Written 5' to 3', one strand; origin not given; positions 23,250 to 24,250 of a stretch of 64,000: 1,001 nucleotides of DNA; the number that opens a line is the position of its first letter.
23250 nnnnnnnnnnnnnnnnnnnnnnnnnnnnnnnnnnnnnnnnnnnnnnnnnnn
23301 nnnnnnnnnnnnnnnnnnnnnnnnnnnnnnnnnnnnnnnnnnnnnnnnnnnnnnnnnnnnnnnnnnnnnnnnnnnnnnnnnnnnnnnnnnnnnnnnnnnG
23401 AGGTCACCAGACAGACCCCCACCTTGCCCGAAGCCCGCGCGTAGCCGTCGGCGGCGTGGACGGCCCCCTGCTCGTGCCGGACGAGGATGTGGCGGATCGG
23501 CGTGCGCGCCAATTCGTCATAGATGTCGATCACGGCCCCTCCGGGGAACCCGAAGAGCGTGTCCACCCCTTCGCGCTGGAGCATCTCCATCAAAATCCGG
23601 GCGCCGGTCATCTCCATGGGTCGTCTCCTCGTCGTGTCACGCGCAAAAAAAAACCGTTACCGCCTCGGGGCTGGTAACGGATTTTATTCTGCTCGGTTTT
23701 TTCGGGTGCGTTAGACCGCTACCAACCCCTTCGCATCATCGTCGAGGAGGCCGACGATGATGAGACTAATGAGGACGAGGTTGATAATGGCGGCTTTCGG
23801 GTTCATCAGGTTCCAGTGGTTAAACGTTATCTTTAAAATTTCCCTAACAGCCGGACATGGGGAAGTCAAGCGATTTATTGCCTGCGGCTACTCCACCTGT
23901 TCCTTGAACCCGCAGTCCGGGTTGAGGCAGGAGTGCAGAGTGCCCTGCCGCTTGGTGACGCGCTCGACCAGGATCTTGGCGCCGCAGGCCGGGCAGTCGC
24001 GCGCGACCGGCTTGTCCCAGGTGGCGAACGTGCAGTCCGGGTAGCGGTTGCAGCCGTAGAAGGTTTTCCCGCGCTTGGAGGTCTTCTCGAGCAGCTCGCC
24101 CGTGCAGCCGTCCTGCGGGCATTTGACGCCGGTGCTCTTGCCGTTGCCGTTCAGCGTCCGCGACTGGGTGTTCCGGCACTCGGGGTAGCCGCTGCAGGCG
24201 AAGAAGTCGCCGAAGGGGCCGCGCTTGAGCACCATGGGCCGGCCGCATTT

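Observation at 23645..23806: Leader-peptide transcription attenuator upstream of ilvB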

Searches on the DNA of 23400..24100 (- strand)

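Call 3: search_rna_families(source=window, start=23400, end=24100, threshold=evalue, max_evalue=10, show_alignments=3)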
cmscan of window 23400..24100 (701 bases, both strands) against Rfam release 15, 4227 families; matches with E-value up to 10: 3.
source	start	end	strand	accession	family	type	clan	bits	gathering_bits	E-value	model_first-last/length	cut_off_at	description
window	23664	23759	-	RF02227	sX8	Gene; sRNA;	-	20.8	50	0.13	1-82/82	no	Proteobacterial sRNA sX8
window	23636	23698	-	RF00722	mir-451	Gene; miRNA;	-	16.1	66.5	1.8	1-71/71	no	mir-451 microRNA precursor family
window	23637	23699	+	RF00722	mir-451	Gene; miRNA;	-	14.2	66.5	6.2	1-71/71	no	mir-451 microRNA precursor family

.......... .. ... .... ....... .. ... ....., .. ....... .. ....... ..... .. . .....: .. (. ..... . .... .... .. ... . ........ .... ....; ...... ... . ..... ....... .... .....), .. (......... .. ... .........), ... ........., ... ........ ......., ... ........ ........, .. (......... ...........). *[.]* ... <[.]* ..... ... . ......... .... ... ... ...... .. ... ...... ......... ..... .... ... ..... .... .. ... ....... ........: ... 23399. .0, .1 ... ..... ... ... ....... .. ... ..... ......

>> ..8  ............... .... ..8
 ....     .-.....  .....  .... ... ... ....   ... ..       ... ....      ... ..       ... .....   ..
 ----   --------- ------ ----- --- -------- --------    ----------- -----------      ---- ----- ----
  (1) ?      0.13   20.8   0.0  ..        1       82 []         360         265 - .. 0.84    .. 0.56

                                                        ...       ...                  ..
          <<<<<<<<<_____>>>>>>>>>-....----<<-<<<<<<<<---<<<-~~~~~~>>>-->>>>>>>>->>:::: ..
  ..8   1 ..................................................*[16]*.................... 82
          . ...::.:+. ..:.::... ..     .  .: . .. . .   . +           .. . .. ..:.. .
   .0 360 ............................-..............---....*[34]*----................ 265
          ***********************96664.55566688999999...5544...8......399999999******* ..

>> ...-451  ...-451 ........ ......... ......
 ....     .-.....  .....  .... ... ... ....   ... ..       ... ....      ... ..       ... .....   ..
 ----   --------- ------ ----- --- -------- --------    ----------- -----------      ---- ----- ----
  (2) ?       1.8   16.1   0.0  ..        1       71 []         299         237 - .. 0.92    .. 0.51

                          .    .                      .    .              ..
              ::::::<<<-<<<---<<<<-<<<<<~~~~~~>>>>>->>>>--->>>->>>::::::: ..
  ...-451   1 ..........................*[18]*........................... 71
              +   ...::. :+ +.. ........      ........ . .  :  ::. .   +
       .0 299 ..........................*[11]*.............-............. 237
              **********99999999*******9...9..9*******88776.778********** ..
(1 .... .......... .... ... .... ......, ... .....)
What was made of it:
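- On Any curated RNA leader or riboswitch family in Rfam 15: The best matches in 23400-24100 are sX8 at 20.8 bits (gathering 50) and mir-451, both spurious (call 3).
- Closest known: Corynebacterium ilvB-II motif / ilvBNC uORF attenuator, and actinobacterial ilvB leaders. Different: No Rfam family matched this leader even at E up to 10 (call 3).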

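Call 36: build_rna_model(alignment_id=A2, structure=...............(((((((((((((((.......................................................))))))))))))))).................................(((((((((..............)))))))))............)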
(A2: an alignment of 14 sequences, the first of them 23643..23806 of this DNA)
Model R1 built from alignment A2 (14 sequences, 177 columns); structure: as given.
model positions 166; base pairs 24; branch points 1; effective number of sequences 3.36; information 0.59 bits per position. Calibrated on 0.2 Mb of random sequence (short: E-values are rough).
structure used (alignment columns):
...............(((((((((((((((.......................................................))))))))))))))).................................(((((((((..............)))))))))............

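Call 37: search_with_rna_model(model_id=R1, sources=[window, L002, L003, L004, L005, L006, L007, L008, L009, L010, L011, L012, L013, L014, L015, L016, L017, L018, L019, L020, L021, L022, L023, L024, L025, L026, L027, L028, L029, L030, L031, L032, L033, L034, L035, L036, L037, L038, L039, L040, L041, L042, L043, L044, L045, L046, L047, L048, L049, L050, L051, L052, L053, L054, L055, L056, L057, L058, L059, L060, L061, L062, L063, L064, L065, L066, L067, L068, L069, L070, L071, L072, L073, L074, L075, L076, L077, L078, L079, L080, L081], max_evalue=1)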
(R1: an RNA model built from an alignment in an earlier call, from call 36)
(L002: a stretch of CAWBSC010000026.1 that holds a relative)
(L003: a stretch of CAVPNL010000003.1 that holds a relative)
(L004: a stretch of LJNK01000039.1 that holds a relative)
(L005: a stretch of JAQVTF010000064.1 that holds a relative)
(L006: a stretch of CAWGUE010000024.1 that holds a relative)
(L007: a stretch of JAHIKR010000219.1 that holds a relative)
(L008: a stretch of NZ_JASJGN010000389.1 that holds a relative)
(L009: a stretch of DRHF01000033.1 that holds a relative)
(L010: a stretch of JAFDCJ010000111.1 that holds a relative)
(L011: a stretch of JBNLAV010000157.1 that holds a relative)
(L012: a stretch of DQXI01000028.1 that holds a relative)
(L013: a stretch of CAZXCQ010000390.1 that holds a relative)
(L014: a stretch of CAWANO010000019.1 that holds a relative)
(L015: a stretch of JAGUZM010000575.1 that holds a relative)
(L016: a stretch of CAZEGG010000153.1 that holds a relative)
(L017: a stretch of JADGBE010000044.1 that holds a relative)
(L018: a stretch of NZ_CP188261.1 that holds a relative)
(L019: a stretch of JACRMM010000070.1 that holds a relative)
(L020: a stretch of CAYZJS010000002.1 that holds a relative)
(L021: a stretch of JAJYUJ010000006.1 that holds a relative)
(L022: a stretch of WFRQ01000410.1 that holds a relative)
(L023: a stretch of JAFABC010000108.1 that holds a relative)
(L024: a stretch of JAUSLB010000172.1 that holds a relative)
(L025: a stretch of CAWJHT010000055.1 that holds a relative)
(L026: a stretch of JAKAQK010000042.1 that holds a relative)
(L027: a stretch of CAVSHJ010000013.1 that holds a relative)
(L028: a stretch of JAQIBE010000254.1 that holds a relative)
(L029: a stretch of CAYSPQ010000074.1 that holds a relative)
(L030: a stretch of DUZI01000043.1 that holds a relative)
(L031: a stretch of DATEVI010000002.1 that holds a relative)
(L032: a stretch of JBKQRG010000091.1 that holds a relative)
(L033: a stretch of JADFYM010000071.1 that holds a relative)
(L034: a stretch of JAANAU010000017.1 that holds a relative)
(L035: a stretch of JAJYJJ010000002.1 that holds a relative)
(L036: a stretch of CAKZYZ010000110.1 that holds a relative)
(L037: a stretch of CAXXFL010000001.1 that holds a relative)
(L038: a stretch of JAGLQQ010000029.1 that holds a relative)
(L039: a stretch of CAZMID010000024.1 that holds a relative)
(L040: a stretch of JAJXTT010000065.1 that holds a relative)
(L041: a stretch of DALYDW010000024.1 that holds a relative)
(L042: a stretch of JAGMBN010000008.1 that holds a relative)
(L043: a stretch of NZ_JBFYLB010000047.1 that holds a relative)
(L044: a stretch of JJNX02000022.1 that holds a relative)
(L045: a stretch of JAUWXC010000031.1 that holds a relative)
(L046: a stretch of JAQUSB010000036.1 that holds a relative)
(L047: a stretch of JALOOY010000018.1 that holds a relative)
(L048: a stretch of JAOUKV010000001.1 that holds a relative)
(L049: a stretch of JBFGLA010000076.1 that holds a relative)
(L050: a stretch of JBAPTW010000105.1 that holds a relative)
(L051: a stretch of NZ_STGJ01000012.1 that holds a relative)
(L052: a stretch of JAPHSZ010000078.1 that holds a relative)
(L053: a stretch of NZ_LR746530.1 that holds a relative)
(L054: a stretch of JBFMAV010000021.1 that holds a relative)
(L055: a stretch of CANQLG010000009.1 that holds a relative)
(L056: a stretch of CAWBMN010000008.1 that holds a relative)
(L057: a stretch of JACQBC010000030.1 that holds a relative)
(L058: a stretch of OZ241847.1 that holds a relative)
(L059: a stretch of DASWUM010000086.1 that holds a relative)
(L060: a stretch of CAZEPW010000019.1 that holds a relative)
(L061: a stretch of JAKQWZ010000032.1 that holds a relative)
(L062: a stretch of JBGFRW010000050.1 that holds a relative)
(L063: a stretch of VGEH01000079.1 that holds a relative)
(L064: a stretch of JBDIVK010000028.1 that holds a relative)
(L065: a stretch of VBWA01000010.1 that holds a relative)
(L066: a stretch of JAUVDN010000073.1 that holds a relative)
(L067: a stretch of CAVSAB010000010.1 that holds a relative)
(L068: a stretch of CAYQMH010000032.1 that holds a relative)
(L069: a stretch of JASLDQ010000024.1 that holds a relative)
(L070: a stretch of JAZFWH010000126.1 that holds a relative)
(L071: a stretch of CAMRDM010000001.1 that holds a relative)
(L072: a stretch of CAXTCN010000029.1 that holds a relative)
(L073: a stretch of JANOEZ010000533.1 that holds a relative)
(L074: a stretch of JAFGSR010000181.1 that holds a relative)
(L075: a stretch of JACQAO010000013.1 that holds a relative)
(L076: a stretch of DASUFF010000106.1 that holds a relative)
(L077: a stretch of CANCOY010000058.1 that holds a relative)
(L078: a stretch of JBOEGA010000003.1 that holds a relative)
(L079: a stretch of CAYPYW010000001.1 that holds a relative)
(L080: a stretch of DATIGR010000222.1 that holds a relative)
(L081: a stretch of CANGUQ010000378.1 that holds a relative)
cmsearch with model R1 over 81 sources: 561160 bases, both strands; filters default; matches with E-value up to 1: 31.
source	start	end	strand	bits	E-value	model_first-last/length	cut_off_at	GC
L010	2321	2486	+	152.3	8.7e-28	1-166/166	no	0.42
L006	2262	2427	+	145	2.5e-26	1-166/166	no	0.43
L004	2310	2473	+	143.3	5.6e-26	1-166/166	no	0.46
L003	2269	2434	+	142.4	8.6e-26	1-166/166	no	0.4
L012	2246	2413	+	141.8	1.1e-25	1-166/166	no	0.47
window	23643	23806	-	139.9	2.6e-25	1-166/166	no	0.52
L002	2313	2476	+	137.5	8.2e-25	1-166/166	no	0.51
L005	2248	2415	+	137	1e-24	1-166/166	no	0.49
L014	2253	2405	+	113.5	5.3e-20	1-166/166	no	0.48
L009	614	777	+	108.6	5.1e-19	1-166/166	no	0.38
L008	556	723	+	105.6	2.1e-18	1-166/166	no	0.46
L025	2320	2471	+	104.6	3.2e-18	1-166/166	no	0.43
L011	619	781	+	78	7.1e-13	1-166/166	no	0.45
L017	400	557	+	74.2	4e-12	1-166/166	no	0.35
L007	589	743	+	73.4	5.8e-12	1-166/166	no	0.3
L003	2385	2526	-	49.1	4.4e-07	1-166/166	no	0.37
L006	2378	2538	-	43.9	5.1e-06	1-166/166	no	0.47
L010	2439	2538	-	38.5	5.9e-05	1-166/166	no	0.39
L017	506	596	-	36.4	0.00016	1-166/166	no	0.29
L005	2364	2445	-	35.1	0.00029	1-166/166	no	0.45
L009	728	837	-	33.6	0.00057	1-166/166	no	0.35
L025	2428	2502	-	33.4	0.00063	1-166/166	no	0.43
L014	2359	2497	-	30.8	0.0021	1-166/166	no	0.48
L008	684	731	-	30.5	0.0025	110-156/166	no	0.46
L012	2362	2445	-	28.8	0.0054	1-166/166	no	0.45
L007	692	773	-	28.3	0.0067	1-166/166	no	0.27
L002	2428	2529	-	28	0.0078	1-166/166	no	0.56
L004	2423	2532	-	25.2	0.028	1-166/166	no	0.45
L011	728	833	-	22.6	0.094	1-166/166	no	0.42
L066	1193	1351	+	18.1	0.76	1-166/166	no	0.36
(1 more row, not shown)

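Call 38: search_with_rna_model(model_id=R1, sources=[L082, L083, L084, L085, L086, L087, L088, L089, L090, L091, L092, L093, L094, L095, L096, L097, L098, L099, L100, L101, L102, L103, L104, L105, L106, L107, L108, L109, L110, L111, L112, L113, L114, L115, L116, L117, L118, L119, L120, L121, L122, L123, L124, L125, L126, L127, L128, L129, L130, L131, L132, L133, L134, L135, L136, L137, L138, L139, L140, L141, L142, L143, L144, L145, L146, L147, L148, L149, L150, L151, L152, L153, L154, L155, L156, L157, L158, L159, L160, L161], max_evalue=1)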
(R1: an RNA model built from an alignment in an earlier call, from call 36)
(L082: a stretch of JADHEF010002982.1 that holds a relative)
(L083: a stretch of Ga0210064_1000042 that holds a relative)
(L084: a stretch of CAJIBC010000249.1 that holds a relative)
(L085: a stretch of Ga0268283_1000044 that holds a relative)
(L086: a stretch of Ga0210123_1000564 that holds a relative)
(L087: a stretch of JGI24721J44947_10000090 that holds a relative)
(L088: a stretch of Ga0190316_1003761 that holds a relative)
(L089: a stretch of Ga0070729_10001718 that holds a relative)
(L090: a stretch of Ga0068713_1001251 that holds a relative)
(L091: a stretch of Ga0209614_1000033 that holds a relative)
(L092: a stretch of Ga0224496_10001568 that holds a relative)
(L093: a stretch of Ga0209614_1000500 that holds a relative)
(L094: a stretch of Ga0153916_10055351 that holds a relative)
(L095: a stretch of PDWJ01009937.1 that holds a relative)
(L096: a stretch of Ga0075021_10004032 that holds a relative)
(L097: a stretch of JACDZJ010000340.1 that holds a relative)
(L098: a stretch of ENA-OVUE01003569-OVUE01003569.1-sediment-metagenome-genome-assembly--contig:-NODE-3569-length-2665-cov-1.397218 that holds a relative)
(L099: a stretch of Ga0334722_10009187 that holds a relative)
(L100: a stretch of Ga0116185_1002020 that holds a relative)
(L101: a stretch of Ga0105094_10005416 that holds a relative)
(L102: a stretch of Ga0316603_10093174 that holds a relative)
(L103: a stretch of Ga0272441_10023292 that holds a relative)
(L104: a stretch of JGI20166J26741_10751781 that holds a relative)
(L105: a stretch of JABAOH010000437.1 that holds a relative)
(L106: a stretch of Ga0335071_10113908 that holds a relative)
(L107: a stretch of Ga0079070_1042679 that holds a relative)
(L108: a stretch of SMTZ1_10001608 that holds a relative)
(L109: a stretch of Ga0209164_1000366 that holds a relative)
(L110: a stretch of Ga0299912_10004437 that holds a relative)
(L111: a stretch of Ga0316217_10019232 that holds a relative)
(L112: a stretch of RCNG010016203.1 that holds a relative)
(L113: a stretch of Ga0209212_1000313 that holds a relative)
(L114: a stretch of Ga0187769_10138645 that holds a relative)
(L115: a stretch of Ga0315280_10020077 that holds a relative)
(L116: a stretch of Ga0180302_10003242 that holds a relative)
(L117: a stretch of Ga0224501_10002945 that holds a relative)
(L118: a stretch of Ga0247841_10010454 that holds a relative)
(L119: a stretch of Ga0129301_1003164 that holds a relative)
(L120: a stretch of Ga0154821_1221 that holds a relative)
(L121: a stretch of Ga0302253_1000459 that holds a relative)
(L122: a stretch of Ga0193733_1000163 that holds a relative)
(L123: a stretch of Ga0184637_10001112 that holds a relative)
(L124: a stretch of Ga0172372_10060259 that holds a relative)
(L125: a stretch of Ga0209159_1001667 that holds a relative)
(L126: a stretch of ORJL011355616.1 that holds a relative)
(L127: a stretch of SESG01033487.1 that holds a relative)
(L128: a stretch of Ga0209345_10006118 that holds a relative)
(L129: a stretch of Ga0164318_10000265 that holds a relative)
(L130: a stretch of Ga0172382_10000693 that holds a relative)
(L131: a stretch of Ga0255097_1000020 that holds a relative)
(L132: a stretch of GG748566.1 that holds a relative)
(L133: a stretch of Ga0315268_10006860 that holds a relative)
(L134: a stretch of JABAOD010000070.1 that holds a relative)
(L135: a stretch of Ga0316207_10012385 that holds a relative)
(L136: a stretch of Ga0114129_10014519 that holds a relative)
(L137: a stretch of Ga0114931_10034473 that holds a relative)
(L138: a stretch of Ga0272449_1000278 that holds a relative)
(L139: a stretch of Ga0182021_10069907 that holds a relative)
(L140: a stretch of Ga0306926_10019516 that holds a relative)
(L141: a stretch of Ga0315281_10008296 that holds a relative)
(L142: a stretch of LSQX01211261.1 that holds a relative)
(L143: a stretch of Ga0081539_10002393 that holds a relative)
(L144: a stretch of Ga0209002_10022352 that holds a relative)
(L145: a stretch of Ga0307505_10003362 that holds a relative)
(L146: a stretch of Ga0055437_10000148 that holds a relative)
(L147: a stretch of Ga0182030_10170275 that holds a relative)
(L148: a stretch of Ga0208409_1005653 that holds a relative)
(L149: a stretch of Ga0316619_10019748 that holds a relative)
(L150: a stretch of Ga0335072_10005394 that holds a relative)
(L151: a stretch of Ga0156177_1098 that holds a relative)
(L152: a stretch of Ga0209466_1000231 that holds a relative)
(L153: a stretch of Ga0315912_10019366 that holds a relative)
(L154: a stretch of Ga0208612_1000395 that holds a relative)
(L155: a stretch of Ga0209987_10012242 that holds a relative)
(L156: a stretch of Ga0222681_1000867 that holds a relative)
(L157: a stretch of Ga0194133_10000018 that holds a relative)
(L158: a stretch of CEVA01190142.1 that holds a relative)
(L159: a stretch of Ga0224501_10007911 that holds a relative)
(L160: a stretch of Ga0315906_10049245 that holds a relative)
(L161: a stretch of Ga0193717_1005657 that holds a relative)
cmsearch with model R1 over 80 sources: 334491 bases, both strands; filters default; matches with E-value up to 1: 10.
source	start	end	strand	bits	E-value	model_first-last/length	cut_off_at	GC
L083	1323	1487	+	148.7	2.7e-27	1-166/166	no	0.42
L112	1321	1486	+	144.9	1.6e-26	1-166/166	no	0.35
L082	1313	1476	+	136.7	6.9e-25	1-166/166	no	0.52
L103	1326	1475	+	101.7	7.5e-18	1-166/166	no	0.44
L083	1437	1529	-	41.3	1e-05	1-166/166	no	0.4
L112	1436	1529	-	39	2.8e-05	1-166/166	no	0.38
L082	1428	1526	-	31.3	0.001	1-166/166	no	0.56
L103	1432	1529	-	30.7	0.0013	1-166/166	no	0.4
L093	1140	1294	+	22.6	0.055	1-166/166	no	0.48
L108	1246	1391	+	17.9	0.5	1-166/166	no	0.53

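Call 46: search_with_rna_model(model_id=R1, source=L162, max_evalue=10, filters=off)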
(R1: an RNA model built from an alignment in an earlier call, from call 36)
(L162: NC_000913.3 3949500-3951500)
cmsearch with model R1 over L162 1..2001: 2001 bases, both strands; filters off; matches with E-value up to 10: 11.
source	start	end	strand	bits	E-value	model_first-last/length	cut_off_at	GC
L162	815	979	+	30.9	7.1e-06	1-166/166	no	0.51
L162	625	676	+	5.2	1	1-166/166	no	0.33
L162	692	729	-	4.5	1.4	1-166/166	no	0.16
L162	742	792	-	3.4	2.4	1-166/166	no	0.29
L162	1008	1034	+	3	2.9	1-166/166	no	0.3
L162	211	287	+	1.6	5.5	1-166/166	no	0.47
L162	603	654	-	1.4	6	1-166/166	no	0.44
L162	493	563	+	1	7.3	1-166/166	no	0.41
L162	46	74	-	0.9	7.6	55-83/166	no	0.38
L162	150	166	-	0.7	8.5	1-166/166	no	0.24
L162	399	431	+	0.4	9.5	1-166/166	no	0.52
